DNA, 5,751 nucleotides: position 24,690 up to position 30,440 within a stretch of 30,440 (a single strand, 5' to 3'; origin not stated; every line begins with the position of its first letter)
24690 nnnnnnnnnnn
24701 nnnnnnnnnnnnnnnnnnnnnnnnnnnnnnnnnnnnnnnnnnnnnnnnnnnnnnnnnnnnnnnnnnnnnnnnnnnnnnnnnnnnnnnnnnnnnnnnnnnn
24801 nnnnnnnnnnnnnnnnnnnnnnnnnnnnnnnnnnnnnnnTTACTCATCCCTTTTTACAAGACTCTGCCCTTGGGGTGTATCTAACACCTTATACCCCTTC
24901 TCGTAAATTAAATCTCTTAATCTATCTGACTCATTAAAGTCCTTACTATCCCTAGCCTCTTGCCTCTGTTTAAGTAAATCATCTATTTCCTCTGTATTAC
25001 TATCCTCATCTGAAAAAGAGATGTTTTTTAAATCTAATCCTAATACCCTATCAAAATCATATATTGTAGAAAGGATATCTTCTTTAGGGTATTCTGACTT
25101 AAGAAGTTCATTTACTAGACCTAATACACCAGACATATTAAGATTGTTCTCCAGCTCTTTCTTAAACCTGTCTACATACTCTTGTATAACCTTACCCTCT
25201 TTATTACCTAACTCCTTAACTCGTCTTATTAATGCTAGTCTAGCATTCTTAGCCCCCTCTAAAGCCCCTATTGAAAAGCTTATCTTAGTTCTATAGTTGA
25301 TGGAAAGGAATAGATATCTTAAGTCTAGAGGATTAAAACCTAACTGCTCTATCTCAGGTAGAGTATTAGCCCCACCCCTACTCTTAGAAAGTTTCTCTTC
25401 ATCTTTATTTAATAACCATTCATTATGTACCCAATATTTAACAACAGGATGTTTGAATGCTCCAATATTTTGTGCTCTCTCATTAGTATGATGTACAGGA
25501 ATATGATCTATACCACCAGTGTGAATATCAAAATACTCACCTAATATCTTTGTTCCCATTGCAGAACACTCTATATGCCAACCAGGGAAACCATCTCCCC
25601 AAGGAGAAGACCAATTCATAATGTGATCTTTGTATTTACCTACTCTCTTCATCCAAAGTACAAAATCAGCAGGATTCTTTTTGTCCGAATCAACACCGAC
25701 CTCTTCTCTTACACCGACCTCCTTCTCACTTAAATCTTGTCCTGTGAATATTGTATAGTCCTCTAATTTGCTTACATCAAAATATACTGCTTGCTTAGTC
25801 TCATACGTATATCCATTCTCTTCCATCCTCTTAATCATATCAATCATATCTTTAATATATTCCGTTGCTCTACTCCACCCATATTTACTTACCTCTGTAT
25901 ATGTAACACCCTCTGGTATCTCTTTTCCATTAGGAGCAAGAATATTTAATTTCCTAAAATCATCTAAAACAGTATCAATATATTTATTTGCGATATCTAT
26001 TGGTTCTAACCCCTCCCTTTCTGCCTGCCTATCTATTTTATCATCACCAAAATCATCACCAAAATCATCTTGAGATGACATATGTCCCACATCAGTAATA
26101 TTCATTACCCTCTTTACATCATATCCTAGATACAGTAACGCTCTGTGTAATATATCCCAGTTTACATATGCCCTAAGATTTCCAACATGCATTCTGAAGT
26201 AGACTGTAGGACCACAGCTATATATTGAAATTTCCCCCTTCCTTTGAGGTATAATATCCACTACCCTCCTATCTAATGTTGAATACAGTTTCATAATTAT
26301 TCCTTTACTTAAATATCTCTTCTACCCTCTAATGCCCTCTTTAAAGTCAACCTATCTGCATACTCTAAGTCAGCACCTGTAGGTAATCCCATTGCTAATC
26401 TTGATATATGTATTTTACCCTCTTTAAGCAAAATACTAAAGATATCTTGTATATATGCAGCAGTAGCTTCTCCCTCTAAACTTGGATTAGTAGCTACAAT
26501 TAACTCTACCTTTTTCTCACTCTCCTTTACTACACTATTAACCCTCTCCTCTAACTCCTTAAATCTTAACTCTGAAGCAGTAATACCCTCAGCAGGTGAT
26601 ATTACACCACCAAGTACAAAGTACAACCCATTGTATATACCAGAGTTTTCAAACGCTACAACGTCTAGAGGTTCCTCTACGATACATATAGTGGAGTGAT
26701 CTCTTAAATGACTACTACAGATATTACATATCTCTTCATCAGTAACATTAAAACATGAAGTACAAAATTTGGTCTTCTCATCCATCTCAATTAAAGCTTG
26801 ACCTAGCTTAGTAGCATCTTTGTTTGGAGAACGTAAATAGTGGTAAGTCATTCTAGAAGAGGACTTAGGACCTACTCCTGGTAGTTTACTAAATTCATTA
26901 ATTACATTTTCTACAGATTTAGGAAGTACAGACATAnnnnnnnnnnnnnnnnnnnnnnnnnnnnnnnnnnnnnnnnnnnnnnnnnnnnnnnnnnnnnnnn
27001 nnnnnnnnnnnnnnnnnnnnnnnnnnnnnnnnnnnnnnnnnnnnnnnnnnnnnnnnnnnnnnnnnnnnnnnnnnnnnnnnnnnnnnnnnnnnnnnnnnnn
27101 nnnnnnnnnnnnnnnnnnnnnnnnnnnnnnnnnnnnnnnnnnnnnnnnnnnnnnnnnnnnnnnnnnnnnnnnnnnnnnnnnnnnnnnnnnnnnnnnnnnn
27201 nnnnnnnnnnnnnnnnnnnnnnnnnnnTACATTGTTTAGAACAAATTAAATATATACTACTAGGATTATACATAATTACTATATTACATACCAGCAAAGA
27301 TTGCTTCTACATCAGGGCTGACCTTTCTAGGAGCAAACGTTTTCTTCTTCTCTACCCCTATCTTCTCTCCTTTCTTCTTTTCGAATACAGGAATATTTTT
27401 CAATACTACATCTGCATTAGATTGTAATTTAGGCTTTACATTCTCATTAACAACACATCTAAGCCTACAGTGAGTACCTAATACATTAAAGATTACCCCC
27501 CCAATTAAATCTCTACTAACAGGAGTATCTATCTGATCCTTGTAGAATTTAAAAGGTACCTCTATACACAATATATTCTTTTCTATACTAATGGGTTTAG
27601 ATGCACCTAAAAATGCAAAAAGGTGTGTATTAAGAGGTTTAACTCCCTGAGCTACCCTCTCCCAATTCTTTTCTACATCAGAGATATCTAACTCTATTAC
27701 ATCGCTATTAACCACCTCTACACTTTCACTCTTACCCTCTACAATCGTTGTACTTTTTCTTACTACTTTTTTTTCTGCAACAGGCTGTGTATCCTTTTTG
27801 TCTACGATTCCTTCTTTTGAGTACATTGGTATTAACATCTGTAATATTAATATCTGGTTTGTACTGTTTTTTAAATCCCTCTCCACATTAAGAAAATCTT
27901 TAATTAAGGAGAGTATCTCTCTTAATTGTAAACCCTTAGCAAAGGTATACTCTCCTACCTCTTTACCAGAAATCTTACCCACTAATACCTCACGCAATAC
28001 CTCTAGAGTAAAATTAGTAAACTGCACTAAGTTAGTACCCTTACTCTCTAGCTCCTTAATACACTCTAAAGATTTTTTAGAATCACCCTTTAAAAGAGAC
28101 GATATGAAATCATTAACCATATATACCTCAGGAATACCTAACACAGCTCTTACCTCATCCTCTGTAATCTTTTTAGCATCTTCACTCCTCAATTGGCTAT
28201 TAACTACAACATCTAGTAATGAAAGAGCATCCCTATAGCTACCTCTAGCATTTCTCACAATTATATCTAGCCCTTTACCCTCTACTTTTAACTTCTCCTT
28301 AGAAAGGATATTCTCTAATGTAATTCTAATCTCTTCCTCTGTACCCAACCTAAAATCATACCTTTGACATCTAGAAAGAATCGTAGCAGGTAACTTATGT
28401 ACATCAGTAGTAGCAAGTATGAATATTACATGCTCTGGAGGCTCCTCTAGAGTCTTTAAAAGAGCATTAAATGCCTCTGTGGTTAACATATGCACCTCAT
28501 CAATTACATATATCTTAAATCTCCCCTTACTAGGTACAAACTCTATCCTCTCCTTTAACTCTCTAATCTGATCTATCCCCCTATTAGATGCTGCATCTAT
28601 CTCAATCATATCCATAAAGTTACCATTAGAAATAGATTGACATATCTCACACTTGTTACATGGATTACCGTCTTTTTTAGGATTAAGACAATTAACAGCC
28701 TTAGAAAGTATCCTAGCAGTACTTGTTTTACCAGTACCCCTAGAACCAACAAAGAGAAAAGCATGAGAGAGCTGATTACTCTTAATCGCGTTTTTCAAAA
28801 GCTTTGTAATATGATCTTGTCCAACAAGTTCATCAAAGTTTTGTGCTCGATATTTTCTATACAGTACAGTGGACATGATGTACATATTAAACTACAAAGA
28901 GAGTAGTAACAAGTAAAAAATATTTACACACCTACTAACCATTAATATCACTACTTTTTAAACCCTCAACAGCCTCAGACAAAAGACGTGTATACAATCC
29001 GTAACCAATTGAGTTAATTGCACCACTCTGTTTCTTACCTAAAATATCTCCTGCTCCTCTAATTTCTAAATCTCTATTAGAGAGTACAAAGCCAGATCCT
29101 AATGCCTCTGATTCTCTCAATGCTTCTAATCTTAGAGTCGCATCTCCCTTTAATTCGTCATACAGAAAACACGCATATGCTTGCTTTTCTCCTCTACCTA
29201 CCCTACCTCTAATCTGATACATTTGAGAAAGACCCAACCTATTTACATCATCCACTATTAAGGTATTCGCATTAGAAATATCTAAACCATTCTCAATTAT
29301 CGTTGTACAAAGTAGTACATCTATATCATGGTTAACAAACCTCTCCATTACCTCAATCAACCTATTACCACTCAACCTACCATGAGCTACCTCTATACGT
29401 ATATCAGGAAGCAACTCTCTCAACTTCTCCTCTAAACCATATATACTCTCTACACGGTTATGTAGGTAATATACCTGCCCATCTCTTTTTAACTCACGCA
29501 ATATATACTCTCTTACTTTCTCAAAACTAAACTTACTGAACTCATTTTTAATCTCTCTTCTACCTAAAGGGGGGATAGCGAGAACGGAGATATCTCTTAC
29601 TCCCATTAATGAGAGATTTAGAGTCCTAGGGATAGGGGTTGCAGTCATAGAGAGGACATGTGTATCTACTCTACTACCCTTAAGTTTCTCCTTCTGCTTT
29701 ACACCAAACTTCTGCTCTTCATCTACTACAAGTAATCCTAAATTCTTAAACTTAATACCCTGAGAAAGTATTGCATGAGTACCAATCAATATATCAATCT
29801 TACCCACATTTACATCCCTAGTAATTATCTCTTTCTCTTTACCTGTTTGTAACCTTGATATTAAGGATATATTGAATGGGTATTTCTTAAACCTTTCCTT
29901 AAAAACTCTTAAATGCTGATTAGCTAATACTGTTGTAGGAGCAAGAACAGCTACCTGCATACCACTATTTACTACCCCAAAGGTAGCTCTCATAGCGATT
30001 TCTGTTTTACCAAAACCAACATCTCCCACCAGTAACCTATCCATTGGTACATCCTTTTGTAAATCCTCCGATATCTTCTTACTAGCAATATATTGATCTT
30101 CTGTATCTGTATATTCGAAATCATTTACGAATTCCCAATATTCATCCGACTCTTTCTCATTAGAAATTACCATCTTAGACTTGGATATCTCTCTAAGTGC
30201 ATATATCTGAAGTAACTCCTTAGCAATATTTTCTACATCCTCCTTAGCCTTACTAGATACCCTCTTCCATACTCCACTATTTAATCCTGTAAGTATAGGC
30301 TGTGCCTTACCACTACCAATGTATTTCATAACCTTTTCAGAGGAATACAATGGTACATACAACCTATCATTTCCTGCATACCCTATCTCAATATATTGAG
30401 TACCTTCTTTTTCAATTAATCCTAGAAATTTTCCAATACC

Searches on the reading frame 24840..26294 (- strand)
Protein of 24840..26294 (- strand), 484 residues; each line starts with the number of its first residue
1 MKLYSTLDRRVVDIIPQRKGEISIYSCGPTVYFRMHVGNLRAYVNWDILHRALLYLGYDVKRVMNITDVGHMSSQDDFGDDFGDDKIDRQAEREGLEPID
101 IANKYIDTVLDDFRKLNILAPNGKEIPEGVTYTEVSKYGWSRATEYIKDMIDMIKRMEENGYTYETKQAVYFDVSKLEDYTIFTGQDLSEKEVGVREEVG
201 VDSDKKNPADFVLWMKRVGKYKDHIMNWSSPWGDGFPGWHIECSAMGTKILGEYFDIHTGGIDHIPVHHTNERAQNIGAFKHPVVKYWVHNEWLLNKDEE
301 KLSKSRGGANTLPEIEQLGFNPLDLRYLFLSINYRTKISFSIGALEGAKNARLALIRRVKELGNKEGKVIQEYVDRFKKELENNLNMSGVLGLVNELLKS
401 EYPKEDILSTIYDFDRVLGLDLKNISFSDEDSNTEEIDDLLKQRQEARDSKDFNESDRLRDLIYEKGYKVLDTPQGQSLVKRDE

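Call 65: search_protein_families(library=pfam, proteins=[window:24840-26294:-], max_evalue=0.001)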
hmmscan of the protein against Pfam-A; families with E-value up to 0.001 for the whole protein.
window:24840-26294:- (484 aa): 4 families
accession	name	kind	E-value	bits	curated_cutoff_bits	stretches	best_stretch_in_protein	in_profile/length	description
PF01406.26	tRNA-synt_1e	-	7.9e-76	255.7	27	1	16-349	4-300/301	tRNA synthetases class I (C) catalytic domain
PF09334.17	tRNA-synt_1g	-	1.1e-07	31.4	20.1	1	34-175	13-125/391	tRNA synthetases class I (M)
PF23493.1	CysS_C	-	5.9e-06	26.7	23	1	434-477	5-48/51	Cysteinyl-tRNA ligase anticodon binding domain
PF01921.24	tRNA-synt_1f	-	0.00029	20.3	27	0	260-346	240-326/360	tRNA synthetases class I (K)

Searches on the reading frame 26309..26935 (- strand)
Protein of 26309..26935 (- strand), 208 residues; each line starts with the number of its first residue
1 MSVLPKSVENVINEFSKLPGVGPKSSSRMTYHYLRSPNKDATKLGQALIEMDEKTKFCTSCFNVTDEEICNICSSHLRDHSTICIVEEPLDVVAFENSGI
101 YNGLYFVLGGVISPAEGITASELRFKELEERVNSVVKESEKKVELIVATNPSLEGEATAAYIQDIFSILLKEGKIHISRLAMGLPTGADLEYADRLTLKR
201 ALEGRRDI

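Call 66: search_protein_families(library=pfam, proteins=[window:26309-26935:-], max_evalue=0.01)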
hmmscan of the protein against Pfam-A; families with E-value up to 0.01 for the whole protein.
window:26309-26935:- (208 aa): 5 families
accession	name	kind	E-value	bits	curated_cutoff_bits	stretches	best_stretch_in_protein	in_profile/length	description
PF13662.12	Toprim_4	-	6.1e-21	74.9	25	1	81-181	1-85/85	Toprim domain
PF21176.3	RecR_HhH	-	1.6e-13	50.7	27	1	9-50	2-43/45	RecR, helix-hairpin-helix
PF21175.2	RecR_C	-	2.1e-11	43.4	22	1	183-206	1-24/24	RecR, C-terminal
PF01751.28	Toprim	-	1.1e-09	38.8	23.1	1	82-180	1-96/96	Toprim domain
PF02132.21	RecR_ZnF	-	1.8e-06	28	22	1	56-75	2-21/21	RecR, Cys4-zinc finger domain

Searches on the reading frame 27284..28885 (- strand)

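Call 66: search_protein_families(library=pfam, proteins=[window:27284-28885:-], max_evalue=0.01)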
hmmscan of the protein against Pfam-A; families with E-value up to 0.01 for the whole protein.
window:27284-28885:- (533 aa): 15 families
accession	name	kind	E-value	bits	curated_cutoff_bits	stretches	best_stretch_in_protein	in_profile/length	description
PF13177.12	DNA_pol3_delta2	-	2e-47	161.6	27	1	23-179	2-158/161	DNA polymerase III, delta subunit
PF00004.35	AAA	-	2e-12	48.1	21.2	1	44-175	2-125/131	ATPase family associated with various cellular activities (AAA)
PF22608.2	DNAX_ATPase_lid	-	1.1e-10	41.6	27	1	186-225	2-41/49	DNA polymerase III clamp loader subunit, ATPase lid domain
PF06068.19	TIP49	-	1.9e-06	27.7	23.8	0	126-159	278-310/347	TIP49 P-loop domain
PF12169.13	DNA_pol3_gamma3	-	3.5e-06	27.3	24.4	1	240-351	1-123/143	DNA polymerase III subunits gamma and tau domain III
PF16193.11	AAA_assoc_2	-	9.5e-06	26.2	34.3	1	196-250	2-56/81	AAA C-terminal domain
PF07728.20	AAA_5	-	1.2e-05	25.8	22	1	43-149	2-93/139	AAA domain (dynein-related subfamily)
PF20964.2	DnaX_C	-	5.5e-05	23.5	26.2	1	403-482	11-90/113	DNA polymerase III subunit tau, C-terminal domain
PF13401.12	AAA_22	-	7.4e-05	23.5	27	1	44-158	9-121/130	AAA domain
PF12775.13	AAA_7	-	0.00023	21.2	25.8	1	39-141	32-119/181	P-loop containing dynein motor region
PF13245.12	AAA_19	-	0.00026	21.6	25.1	1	32-156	3-123/134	AAA domain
PF05496.18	RuvB_N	-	0.00031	21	27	1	13-66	2-59/159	Holliday junction DNA helicase RuvB P-loop domain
PF13604.12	AAA_30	-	0.0006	20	27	1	42-156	20-122/191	AAA domain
PF04851.21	ResIII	-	0.0028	18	22.5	0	112-147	115-151/164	Type III restriction enzyme, res subunit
PF13191.12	AAA_16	-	0.0051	17.8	32.6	0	20-65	2-49/167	AAA ATPase domain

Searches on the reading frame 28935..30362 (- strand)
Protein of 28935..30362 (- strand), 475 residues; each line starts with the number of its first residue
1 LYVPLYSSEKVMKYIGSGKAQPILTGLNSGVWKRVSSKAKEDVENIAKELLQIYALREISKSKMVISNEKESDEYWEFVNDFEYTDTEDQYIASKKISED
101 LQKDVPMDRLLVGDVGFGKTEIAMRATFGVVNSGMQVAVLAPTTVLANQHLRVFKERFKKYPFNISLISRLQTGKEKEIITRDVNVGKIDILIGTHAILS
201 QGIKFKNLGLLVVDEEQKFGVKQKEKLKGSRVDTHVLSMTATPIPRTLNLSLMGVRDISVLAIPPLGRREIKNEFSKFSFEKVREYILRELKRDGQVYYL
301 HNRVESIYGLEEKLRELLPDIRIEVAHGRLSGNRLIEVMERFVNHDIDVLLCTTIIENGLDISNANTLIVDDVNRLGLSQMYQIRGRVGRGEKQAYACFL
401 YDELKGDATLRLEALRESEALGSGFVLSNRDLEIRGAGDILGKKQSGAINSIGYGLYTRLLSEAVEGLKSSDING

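Call 66: search_protein_families(library=pfam, proteins=[window:28935-30362:-], max_evalue=0.01)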
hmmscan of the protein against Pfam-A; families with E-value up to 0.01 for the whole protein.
window:28935-30362:- (475 aa): 6 families
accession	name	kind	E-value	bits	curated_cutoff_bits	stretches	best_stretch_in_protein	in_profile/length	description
PF00270.35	DEAD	-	1.9e-24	86.7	26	1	107-248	15-164/167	DEAD/DEAH box helicase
PF00271.37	Helicase_C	-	3.5e-22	79.2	23.5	1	282-390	5-108/110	Helicase conserved C-terminal domain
PF04851.21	ResIII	-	5e-09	36.7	22.5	1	88-243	6-162/164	Type III restriction enzyme, res subunit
PF13604.12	AAA_30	-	0.0011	19.1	27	1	110-227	22-108/191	AAA domain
PF22232.2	TraI_hel_assoc_N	-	0.0025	18.9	27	0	192-227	49-84/99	TraI helicase-associated ssDNA bd, N-terminal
PF22590.2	Cas3-like_C_2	-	0.0095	16.6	27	0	295-391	3-104/106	CRISPR-associated nuclease/helicase Cas3, C-terminal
